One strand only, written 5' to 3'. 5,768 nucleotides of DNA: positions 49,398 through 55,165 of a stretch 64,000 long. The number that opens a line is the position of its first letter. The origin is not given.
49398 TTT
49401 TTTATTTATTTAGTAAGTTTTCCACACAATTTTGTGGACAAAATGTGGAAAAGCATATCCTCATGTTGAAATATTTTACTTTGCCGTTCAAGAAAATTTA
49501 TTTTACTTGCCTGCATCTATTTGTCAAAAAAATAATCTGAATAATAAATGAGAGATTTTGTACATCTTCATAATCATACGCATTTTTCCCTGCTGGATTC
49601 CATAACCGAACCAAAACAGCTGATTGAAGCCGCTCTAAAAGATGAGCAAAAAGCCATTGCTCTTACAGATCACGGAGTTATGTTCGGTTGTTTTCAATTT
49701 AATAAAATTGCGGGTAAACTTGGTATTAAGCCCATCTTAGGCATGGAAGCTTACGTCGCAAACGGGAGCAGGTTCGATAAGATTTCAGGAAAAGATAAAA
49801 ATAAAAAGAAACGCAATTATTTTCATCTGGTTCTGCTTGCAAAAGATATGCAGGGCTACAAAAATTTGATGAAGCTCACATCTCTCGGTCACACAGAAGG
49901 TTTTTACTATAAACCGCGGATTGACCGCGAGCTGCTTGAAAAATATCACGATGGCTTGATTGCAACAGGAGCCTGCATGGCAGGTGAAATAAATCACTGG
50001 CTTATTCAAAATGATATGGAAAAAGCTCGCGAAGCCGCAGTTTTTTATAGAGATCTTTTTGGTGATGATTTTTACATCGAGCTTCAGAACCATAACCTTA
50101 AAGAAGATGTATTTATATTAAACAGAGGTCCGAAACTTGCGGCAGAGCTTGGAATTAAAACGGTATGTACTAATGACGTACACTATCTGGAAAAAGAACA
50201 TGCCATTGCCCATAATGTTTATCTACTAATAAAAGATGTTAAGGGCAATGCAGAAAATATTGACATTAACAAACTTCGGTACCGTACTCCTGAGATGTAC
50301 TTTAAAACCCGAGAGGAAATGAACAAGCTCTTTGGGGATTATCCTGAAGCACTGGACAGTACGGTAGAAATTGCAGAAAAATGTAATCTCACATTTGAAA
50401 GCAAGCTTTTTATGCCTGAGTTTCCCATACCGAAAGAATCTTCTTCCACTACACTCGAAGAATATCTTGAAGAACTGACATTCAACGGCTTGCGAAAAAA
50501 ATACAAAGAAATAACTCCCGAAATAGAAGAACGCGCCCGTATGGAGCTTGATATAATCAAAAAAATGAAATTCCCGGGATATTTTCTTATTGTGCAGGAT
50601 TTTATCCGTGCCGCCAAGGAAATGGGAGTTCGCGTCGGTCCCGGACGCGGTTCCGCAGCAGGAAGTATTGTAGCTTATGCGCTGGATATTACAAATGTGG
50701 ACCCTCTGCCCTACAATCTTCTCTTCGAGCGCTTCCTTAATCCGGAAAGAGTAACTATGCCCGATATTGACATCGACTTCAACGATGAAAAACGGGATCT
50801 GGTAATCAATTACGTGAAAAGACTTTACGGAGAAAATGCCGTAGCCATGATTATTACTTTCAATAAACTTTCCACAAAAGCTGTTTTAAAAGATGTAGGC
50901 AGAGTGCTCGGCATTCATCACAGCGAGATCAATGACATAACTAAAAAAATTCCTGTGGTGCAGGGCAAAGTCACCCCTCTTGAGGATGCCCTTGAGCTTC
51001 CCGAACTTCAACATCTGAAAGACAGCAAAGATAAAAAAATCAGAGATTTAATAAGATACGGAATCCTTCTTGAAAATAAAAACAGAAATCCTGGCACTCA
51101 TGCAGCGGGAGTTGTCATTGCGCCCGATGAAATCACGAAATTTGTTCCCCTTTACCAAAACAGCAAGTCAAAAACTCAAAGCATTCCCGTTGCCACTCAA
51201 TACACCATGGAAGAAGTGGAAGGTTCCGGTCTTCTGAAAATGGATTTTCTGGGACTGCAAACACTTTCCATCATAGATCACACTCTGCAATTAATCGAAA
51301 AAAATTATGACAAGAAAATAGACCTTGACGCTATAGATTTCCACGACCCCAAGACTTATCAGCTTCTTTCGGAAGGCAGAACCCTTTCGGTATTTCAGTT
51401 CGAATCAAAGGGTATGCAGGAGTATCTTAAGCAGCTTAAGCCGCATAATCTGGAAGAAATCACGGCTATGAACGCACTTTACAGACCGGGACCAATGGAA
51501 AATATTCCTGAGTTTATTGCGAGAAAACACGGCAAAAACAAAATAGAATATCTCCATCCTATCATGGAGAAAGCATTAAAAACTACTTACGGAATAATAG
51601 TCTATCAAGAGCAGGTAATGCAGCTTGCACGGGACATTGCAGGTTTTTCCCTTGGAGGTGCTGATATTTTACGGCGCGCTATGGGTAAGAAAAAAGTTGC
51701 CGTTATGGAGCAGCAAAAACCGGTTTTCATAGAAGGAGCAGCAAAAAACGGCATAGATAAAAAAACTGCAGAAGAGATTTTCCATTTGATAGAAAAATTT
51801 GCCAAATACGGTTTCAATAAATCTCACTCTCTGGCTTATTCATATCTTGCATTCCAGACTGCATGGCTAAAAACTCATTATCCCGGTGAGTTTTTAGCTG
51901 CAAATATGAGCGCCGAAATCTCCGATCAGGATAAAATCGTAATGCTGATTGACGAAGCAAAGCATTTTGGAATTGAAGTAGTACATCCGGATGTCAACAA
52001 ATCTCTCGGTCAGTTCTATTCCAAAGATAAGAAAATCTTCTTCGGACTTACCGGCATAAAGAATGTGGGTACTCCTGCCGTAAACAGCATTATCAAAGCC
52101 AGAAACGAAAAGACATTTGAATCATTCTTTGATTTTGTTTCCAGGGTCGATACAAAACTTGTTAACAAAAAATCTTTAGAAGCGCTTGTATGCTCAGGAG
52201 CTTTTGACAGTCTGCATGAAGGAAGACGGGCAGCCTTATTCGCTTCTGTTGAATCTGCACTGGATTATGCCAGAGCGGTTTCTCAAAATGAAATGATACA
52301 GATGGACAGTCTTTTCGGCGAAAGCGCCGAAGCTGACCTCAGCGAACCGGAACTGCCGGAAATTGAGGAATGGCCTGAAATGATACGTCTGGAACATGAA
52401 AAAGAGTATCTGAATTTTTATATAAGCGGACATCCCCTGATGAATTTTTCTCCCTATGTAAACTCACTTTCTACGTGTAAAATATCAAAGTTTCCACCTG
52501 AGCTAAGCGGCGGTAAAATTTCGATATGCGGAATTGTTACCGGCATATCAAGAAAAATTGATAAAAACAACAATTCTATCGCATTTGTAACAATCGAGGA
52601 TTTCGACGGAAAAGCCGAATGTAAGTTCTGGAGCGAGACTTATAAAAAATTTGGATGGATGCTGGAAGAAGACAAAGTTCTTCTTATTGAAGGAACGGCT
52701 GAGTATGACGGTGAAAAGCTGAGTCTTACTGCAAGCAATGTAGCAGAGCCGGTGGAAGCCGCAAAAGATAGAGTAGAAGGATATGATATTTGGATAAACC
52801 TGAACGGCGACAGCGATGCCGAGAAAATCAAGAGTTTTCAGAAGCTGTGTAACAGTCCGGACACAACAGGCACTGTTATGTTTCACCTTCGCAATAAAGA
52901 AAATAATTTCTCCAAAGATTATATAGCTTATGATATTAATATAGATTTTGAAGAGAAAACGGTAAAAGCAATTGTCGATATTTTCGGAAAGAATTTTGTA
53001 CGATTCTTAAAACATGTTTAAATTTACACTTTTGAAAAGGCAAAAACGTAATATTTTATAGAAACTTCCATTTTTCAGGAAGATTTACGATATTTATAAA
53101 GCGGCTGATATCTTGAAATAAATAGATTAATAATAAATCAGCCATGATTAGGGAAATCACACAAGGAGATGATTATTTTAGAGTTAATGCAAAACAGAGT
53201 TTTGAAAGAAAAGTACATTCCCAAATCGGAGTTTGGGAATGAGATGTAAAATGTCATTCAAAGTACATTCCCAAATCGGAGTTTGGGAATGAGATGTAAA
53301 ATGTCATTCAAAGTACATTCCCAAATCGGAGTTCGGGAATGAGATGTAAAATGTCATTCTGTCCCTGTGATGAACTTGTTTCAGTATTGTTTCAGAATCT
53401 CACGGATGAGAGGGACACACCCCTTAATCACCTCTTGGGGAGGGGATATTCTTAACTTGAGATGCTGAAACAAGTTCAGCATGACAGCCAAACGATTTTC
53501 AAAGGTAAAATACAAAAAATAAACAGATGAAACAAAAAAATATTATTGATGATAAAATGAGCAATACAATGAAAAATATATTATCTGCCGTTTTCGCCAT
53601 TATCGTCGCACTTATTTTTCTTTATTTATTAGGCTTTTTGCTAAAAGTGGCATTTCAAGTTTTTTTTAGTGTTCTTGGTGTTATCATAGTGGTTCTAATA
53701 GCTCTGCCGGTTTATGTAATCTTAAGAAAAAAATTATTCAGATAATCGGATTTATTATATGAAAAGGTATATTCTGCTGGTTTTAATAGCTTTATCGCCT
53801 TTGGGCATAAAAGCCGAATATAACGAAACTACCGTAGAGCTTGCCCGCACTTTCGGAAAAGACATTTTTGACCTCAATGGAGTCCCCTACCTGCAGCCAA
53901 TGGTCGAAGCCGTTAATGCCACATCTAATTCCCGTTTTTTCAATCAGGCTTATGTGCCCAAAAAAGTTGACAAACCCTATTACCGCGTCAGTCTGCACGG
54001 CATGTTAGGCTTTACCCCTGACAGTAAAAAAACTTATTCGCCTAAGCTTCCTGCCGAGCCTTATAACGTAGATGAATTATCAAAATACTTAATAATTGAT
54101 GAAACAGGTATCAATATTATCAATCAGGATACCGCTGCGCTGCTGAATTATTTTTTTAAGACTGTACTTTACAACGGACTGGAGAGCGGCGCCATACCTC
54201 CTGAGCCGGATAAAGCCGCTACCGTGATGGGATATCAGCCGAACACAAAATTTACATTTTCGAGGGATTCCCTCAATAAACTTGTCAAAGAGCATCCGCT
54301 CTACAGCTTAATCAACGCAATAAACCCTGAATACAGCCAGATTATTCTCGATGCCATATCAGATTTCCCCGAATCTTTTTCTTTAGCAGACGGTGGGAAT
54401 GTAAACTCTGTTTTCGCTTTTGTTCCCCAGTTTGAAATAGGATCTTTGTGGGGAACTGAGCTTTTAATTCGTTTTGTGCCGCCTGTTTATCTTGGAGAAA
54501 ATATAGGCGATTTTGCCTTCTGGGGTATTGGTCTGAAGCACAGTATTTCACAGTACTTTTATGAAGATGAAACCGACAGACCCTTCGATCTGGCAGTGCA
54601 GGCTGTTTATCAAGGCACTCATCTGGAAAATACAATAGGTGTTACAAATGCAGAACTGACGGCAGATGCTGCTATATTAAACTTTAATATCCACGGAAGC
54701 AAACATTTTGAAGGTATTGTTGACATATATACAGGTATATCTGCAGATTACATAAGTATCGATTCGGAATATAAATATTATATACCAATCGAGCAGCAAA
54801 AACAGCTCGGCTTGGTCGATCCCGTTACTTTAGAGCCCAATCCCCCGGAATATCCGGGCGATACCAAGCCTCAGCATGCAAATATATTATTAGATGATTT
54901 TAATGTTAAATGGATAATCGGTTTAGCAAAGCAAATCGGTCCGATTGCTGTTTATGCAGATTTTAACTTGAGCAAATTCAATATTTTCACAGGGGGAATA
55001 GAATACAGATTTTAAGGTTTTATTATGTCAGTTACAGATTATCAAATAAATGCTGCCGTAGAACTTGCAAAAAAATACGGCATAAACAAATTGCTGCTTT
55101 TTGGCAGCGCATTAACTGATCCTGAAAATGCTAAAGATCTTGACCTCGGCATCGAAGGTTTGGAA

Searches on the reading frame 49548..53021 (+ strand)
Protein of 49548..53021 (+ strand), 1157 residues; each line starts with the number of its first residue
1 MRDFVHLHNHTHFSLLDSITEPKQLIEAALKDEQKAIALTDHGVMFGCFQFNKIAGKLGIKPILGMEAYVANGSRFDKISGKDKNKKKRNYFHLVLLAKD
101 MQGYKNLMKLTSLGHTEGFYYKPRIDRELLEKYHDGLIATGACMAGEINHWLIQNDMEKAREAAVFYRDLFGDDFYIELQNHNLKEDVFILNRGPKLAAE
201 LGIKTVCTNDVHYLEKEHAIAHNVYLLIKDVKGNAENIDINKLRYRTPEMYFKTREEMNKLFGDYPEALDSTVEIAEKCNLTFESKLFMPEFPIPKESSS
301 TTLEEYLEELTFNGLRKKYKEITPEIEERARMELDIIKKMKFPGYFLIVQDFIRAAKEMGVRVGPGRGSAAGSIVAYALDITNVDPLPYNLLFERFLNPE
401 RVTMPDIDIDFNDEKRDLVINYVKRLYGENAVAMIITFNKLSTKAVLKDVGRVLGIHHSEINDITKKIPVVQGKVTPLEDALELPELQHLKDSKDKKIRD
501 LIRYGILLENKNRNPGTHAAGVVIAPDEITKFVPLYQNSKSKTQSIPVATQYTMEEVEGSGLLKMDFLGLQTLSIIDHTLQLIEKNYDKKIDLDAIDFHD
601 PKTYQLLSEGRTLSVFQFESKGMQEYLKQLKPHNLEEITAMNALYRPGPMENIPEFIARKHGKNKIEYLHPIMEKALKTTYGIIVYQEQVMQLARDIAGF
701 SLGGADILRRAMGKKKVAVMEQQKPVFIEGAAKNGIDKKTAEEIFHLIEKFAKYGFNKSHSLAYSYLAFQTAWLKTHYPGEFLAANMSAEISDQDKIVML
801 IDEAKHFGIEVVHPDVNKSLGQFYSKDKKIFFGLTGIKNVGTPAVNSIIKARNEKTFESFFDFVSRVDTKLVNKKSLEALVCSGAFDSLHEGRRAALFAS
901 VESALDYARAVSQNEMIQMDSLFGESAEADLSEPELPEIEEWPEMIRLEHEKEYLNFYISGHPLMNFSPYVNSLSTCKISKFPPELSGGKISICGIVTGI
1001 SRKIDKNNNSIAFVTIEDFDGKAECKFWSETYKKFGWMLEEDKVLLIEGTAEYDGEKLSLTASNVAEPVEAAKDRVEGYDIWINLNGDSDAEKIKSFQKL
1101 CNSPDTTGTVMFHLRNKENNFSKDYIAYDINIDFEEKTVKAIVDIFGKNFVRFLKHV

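Call 13: search_protein_families(library=pfam, proteins=[window:49548-53021:+], max_evalue=0.00001)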
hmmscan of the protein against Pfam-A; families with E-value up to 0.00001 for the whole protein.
window:49548-53021:+ (1157 aa): 5 families
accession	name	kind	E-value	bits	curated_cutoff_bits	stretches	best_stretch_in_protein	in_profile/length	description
PF07733.18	DNA_pol3_alpha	-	3e-93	312.7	23.9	1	305-569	1-260/260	Bacterial DNA polymerase III alpha NTPase domain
PF17657.6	DNA_pol3_finger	-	1.3e-66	223.5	22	1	572-735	1-166/166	Bacterial DNA polymerase III alpha subunit finger domain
PF02811.25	PHP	-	2e-52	178.3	26.4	1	6-182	1-164/164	PHP domain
PF14579.12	HHH_6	-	2.7e-26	92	25.6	1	808-895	1-89/90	Helix-hairpin-helix motif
PF01336.31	tRNA_anti-codon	-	2.1e-11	44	27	1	991-1064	1-71/75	OB-fold nucleic acid binding domain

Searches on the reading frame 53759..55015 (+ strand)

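Call 13: search_protein_families(library=pfam, proteins=[window:53759-55015:+], max_evalue=0.00001)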
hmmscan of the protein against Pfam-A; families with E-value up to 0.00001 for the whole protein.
window:53759-55015:+ (418 aa): 1 family
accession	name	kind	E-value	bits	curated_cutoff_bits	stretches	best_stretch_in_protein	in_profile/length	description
PF20230.4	DUF6588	-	3.6e-34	118.8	27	1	1-418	1-319/319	Family of unknown function (DUF6588)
